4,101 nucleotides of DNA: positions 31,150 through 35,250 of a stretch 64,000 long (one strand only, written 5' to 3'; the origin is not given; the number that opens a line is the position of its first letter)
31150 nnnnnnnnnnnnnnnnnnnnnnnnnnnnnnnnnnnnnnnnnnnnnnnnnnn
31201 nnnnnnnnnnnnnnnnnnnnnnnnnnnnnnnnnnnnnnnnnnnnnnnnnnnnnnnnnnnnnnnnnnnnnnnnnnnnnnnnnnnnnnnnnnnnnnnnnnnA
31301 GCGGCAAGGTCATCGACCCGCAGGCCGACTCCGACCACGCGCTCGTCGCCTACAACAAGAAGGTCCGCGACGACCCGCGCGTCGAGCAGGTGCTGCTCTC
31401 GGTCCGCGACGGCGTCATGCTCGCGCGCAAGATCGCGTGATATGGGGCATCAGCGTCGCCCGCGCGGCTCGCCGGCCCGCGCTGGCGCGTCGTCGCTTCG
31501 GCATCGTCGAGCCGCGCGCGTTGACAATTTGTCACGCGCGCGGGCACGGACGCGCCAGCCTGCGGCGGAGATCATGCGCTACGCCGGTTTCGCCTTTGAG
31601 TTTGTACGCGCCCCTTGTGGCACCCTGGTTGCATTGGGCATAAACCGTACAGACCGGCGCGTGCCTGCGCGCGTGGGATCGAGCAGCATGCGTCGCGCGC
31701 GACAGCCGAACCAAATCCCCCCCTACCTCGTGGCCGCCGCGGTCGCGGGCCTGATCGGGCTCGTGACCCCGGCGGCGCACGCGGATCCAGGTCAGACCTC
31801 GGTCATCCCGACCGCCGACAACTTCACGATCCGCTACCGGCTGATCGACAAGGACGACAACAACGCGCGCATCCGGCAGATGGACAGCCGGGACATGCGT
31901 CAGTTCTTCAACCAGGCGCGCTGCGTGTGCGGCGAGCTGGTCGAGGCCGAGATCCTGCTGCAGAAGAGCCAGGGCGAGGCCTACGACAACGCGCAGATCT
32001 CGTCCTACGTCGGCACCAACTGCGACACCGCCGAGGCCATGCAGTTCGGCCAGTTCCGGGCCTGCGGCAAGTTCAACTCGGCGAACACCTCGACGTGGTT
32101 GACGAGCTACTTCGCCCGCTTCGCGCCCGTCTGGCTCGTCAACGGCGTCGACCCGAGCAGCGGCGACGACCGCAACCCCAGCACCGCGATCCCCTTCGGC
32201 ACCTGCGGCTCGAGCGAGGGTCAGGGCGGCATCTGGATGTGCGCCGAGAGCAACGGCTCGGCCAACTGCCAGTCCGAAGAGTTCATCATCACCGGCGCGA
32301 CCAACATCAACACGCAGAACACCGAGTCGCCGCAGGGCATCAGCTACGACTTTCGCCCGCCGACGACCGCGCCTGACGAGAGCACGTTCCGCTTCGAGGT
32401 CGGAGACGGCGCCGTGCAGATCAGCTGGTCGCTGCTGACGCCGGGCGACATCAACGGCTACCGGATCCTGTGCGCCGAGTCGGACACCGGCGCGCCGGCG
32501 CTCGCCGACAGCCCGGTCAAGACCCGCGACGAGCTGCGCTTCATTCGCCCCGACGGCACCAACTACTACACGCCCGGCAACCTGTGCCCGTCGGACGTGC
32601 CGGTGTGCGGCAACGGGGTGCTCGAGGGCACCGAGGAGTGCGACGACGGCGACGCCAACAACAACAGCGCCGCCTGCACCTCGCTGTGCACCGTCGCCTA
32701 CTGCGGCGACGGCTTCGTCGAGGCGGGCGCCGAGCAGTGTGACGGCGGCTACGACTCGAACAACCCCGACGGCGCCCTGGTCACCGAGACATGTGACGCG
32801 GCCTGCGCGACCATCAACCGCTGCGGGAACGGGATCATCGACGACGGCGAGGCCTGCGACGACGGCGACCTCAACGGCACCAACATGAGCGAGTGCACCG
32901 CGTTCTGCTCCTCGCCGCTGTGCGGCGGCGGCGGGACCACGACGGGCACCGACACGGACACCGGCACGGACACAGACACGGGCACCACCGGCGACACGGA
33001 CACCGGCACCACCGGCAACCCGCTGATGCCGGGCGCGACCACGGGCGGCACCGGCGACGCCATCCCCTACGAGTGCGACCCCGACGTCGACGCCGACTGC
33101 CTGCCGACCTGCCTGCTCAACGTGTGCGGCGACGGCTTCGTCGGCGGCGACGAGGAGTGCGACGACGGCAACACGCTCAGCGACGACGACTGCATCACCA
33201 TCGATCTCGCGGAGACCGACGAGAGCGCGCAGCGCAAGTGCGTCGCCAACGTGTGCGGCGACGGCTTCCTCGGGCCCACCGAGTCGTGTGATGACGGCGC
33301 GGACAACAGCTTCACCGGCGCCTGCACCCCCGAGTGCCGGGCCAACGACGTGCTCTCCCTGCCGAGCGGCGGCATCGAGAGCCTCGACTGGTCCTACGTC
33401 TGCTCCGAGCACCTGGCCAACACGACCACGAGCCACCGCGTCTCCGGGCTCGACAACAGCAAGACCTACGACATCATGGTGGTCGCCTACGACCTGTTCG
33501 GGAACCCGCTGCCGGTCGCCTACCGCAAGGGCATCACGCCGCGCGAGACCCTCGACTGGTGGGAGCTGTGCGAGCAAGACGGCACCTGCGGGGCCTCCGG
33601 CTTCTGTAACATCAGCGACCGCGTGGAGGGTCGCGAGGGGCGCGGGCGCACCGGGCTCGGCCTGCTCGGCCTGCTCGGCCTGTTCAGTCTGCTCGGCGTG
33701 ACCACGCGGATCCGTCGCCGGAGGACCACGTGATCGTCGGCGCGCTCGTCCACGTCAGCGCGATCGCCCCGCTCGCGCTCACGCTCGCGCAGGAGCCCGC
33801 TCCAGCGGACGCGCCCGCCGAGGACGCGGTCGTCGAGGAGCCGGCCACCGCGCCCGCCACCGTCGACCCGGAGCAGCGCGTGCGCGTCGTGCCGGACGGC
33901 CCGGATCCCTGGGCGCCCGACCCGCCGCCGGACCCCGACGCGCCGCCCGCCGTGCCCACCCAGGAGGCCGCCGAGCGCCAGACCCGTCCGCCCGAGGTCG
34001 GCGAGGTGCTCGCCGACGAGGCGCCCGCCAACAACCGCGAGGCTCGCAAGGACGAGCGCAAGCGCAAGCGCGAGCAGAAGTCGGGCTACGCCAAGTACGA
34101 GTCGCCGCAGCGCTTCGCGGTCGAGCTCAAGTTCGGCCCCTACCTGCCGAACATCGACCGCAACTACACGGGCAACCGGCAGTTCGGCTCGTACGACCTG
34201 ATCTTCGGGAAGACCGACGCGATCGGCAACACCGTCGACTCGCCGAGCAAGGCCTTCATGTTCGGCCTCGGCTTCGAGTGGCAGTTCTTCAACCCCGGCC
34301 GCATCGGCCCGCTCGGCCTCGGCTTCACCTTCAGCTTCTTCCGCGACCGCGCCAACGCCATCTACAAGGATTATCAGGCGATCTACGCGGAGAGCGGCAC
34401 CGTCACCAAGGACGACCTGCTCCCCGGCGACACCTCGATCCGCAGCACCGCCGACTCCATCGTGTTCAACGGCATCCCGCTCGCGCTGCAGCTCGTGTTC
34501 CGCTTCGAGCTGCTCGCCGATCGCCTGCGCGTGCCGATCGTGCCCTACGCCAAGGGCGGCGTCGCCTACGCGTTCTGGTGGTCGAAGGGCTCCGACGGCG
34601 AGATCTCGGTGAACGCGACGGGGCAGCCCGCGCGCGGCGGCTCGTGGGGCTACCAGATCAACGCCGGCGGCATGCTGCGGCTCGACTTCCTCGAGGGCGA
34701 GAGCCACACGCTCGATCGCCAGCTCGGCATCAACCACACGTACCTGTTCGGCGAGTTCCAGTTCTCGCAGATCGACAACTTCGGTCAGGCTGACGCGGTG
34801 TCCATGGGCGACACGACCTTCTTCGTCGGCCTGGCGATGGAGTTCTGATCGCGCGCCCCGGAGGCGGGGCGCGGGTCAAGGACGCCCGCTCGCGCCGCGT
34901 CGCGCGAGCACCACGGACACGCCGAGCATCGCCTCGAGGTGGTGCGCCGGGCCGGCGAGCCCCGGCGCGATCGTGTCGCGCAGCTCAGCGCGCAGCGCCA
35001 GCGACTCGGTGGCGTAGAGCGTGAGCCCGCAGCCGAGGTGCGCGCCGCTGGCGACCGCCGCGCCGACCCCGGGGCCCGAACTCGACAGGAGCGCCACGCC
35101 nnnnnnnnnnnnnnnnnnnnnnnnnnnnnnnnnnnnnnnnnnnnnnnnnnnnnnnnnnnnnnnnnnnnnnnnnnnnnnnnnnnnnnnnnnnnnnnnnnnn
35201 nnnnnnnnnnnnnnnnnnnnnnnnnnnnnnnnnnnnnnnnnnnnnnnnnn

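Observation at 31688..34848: MYXO-CTERM-type Cys-rich repeat protein translationally coupled (GTGA) to an outer-membrane beta-barrel gene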

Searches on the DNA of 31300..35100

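Call 82: search_rna_families(source=window, start=31300, end=35100, threshold=gathering)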
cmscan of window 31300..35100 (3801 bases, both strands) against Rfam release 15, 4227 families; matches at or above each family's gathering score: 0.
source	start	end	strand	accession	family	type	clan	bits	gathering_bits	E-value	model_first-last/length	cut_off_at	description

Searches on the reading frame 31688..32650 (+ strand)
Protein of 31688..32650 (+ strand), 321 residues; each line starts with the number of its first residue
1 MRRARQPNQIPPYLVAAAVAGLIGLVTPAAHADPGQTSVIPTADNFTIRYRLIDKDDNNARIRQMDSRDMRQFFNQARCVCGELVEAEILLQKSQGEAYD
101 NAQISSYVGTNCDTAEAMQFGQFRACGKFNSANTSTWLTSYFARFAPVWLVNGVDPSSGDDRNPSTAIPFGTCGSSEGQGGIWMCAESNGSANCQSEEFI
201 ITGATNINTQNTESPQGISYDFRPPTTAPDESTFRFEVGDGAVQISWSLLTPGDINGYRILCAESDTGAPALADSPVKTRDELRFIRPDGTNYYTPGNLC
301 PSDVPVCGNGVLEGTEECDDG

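Call 23: search_protein_families(library=ncbifam, proteins=[window:31688-32650:+], max_evalue=10)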
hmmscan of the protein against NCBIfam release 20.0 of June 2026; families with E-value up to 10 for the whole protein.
window:31688-32650:+ (321 aa): 1 family
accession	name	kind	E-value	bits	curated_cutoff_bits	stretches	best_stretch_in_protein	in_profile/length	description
TIGR02232.1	myxo_disulf_rpt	repeat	0.00062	19.5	20.8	1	306-321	3-18/38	cysteine-rich acidic repeat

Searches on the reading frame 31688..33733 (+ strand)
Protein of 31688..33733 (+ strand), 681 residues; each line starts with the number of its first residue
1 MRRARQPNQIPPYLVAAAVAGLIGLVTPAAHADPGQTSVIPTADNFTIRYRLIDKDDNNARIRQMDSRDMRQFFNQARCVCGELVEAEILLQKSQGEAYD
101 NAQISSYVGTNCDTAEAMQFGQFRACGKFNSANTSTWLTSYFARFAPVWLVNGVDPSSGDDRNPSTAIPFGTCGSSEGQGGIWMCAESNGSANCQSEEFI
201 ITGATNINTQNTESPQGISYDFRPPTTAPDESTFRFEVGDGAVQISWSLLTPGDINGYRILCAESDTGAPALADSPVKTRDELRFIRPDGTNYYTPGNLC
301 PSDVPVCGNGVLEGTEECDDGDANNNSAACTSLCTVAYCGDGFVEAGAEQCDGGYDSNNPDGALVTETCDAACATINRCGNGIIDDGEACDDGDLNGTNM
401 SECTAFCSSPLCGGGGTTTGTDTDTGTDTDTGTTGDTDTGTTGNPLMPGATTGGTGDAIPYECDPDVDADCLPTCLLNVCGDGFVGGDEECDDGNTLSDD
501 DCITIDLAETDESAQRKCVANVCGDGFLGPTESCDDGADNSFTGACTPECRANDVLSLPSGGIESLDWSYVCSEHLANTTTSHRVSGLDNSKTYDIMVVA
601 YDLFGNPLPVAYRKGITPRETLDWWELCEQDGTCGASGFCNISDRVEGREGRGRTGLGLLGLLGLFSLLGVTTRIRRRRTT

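Call 3: search_protein_families(library=ncbifam, proteins=[window:31688-33733:+], max_evalue=1)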
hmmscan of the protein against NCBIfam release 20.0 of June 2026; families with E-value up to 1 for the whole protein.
window:31688-33733:+ (681 aa): 1 family
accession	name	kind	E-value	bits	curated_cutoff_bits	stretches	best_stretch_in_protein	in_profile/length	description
TIGR02232.1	myxo_disulf_rpt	repeat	6.9e-15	54.6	20.8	5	479-502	3-26/38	cysteine-rich acidic repeat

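Call 4: search_protein_families(library=pfam, proteins=[window:31688-33733:+], max_evalue=1)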
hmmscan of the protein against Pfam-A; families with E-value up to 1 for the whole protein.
window:31688-33733:+ (681 aa): 2 families
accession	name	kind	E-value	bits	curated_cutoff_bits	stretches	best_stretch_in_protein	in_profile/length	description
PF13948.11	DUF4215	-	3.6e-19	69.2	27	5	472-502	14-43/47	Domain of unknown function (DUF4215)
PF00041.27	fn3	-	0.0001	22.9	25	1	228-271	2-42/84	Fibronectin type III domain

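Call 25: find_homologous_proteins(query=window:31688-33733:+, max_evalue=0.00001)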
Query window:31688-33733:+ (681 aa): 1516 proteins with E <= 0.00001 among 8000 candidates; the best 120 are listed.
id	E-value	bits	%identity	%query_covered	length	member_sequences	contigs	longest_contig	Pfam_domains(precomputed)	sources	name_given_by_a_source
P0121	0.0e+0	1030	67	99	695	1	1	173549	PF13948.12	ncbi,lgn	-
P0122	2.5e-167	576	49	91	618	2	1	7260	PF13948.12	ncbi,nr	ncbi:MAG: DUF4215 domain-containing protein [Myxococcales bacterium]|nr:DUF4215 domain-containing pr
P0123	4.7e-108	380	34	94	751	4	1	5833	PF13948.12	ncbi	-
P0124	4.3e-107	377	36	95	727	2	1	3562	PF13948.12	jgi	-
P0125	3.1e-106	374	35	89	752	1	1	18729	PF13948.12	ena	-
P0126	1.4e-99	352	36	89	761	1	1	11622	PF13948.12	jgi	jgi:cysteine-rich repeat protein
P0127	3.0e-98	348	35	99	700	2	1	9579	PF13948.12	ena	-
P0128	5.8e-98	347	37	98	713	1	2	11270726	PF13948.12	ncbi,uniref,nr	ncbi:Myxococcus cysteine-rich repeat-containing protein [Nannocystis exedens]|uniref:Myxococcus cyst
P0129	1.3e-97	346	36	44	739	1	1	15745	PF13948.12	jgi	-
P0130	3.4e-96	341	39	89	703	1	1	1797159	PF13948.12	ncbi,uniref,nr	ncbi:DUF4215 domain-containing protein [Nannocystis sp. SCPEA4]|uniref:DUF4215 domain-containing pro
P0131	6.1e-96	340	41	39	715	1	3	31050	PF13948.12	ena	-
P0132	9.6e-96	340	35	89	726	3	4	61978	PF13948.12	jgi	jgi:cysteine-rich repeat protein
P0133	1.3e-94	336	36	90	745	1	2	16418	PF13948.12,PF00041.28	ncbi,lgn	-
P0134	1.6e-92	329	37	89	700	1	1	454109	PF13948.12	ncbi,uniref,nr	ncbi:DUF4215 domain-containing protein [Nannocystis pusilla]|uniref:DUF4215 domain-containing protei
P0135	9.0e-92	326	44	42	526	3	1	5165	PF00041.28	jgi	-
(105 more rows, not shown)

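Call 37: predict_structure(alignment_id=A2)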
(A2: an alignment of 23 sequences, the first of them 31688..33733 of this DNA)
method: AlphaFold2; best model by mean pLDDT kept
length: 681 residues; sequences in the alignment: 23
mean_pLDDT: 62.3   pTM: 0.55
mean pLDDT of the five models: 62.3, 59.6, 57.5, 51.9, 47.3
residues with pLDDT >= 90: 192; 70-90: 124; 50-70: 30; < 50: 335
segments of 3 or more residues with pLDDT < 50: 1-37, 303-558, 643-681
pLDDT, mean of each block of 10 residues (from residue 1): 39 47 40 50 91 84 90 92 92 83 93 86 88 91 93 90 91 86 89 86 83 83 89 92 90 88 90 87 85 89 44 39 33 28 36 34 35 32 34 33 28 25 29 30 32 33 39 29 42 42 36 36 41 43 40 40 84 95 94 94 94 91 62 56 45 42 47 40 37
secondary structure, 60 per line:
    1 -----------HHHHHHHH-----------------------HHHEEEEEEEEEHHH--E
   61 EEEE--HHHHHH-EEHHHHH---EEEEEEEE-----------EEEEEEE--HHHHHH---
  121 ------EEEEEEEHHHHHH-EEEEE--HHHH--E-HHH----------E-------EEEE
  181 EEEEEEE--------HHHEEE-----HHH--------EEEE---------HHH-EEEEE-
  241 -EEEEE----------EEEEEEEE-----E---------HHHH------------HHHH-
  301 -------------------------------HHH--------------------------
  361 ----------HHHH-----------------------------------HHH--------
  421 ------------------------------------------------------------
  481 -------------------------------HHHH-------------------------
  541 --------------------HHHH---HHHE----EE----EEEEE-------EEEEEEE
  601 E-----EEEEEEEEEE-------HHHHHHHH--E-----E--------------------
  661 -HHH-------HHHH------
elements in order (helices of 4 or more, strands of 3 or more residues): H12-19 E46-54 E60-64 H67-72 H76-80 E84-91 E103-109 H112-117 E127-133 H134-139 E141-145 H148-151 E177-187 E199-201 E218-221 E235-239 E242-246 E257-264 H280-283 H296-299 H371-374 H512-515 H561-564 E582-586 E594-601 E607-616 H624-631 H672-675

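Call 70: search_protein_families(library=ncbifam, alignment_id=A2, max_evalue=0.01)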
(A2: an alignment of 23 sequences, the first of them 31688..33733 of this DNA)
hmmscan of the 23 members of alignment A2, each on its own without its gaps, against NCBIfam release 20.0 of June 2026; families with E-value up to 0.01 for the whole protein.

A. member 1, window:31688-33733:+ (681 aa): 1 family
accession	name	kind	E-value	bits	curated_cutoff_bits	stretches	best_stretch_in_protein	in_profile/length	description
TIGR02232.1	myxo_disulf_rpt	repeat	6.9e-15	54.6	20.8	3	479-502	3-26/38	cysteine-rich acidic repeat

B. families by the number of members that match (of 23 scanned): 3 families
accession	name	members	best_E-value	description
NF045522.1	MXAN_2561_fam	21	5.9e-13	MXAN_2561 family MXYO-CTERM-anchored protein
TIGR02232.1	myxo_disulf_rpt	16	5.4e-24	cysteine-rich acidic repeat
TIGR03901.2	MYXO-CTERM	7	4.1e-06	MYXO-CTERM sorting domain-containing protein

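Call 72: search_solved_structures(query=A2, max_evalue=0.1)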
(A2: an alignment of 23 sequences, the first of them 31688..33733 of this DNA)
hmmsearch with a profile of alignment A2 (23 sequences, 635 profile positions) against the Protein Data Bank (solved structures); distinct sequences matched with E-value up to 0.1: 7.
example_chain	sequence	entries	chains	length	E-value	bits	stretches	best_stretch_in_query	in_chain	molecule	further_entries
4gh7_B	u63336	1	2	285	0.00057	21.7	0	219-260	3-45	Fibronectin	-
5n47_B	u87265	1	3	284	0.00068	21.5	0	224-260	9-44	Fibronectin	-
8peq_A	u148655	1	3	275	0.00092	21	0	224-266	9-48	Fibronectin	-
3t1w_A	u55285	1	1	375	0.0012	20.7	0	219-260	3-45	four-domain fibronectin fragment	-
2ed8_A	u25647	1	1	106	0.0012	20.7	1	223-261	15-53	Netrin receptor DCC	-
6mfa_A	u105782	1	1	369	0.0021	19.9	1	216-260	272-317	Fibronectin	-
1x5g_A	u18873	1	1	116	0.04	15.6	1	538-573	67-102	Neogenin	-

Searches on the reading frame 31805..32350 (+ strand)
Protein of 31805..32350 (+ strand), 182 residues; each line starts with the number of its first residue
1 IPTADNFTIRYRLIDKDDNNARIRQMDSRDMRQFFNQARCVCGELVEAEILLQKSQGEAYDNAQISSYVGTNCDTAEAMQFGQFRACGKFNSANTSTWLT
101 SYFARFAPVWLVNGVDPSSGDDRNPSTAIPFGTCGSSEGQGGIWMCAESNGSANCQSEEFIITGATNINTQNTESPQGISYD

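Call 53: search_protein_families(library=pfam, proteins=[window:31805-32350:+], max_evalue=1)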
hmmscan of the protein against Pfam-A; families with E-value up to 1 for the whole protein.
window:31805-32350:+ (182 aa): 0 families

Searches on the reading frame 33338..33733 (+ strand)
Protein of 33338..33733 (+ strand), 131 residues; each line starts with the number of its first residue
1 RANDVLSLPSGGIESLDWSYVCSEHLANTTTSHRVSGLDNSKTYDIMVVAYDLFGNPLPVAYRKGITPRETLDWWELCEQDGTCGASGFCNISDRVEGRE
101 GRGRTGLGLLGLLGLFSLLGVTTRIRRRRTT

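Call 23: search_protein_families(library=ncbifam, proteins=[window:33338-33733:+], max_evalue=10)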
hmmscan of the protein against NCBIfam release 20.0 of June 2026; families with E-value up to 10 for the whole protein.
window:33338-33733:+ (131 aa): 3 families
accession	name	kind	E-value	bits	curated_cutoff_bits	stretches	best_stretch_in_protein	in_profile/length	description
NF045522.1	MXAN_2561_fam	equivalog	1.1e-05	25.1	150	1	24-81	214-271/304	MXAN_2561 family MXYO-CTERM-anchored protein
NF041742.1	WGxxGxxG_fam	subfamily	0.073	13.7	35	1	105-124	50-69/69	WGxxGxxG family protein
NF053845.1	CoaP_CTERM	equivalog_domain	0.1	12.3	35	1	106-130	14-34/35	choice-of-anchor protein CoaP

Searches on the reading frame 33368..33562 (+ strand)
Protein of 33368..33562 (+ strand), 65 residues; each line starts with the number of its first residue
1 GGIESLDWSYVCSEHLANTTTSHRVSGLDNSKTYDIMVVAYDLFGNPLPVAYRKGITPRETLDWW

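Call 53: search_protein_families(library=pfam, proteins=[window:33368-33562:+], max_evalue=1)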
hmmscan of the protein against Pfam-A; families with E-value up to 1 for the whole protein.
seq(65 aa): 1 family
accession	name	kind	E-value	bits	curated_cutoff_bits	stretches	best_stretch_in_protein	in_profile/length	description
PF00041.27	fn3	-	0.15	12.7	25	1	15-41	42-69/84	Fibronectin type III domain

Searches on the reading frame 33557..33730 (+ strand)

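Call 19: search_protein_families(library=ncbifam, proteins=[window:33557-33730:+, window:33590-33730:+], max_evalue=10)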
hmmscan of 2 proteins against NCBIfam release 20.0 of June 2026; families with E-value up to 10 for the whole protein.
seq(58 aa): 2 families
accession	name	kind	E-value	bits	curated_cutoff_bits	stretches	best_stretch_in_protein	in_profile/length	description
NF041742.1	WGxxGxxG_fam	subfamily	0.019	15.6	35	1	31-51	49-69/69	WGxxGxxG family protein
NF053845.1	CoaP_CTERM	equivalog_domain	0.55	9.9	35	1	33-57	14-34/35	choice-of-anchor protein CoaP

seq(47 aa): 2 families
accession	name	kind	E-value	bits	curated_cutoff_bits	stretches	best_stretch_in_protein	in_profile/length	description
NF041742.1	WGxxGxxG_fam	subfamily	0.015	15.9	35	1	20-40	49-69/69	WGxxGxxG family protein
NF053845.1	CoaP_CTERM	equivalog_domain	0.4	10.4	35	1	22-46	14-34/35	choice-of-anchor protein CoaP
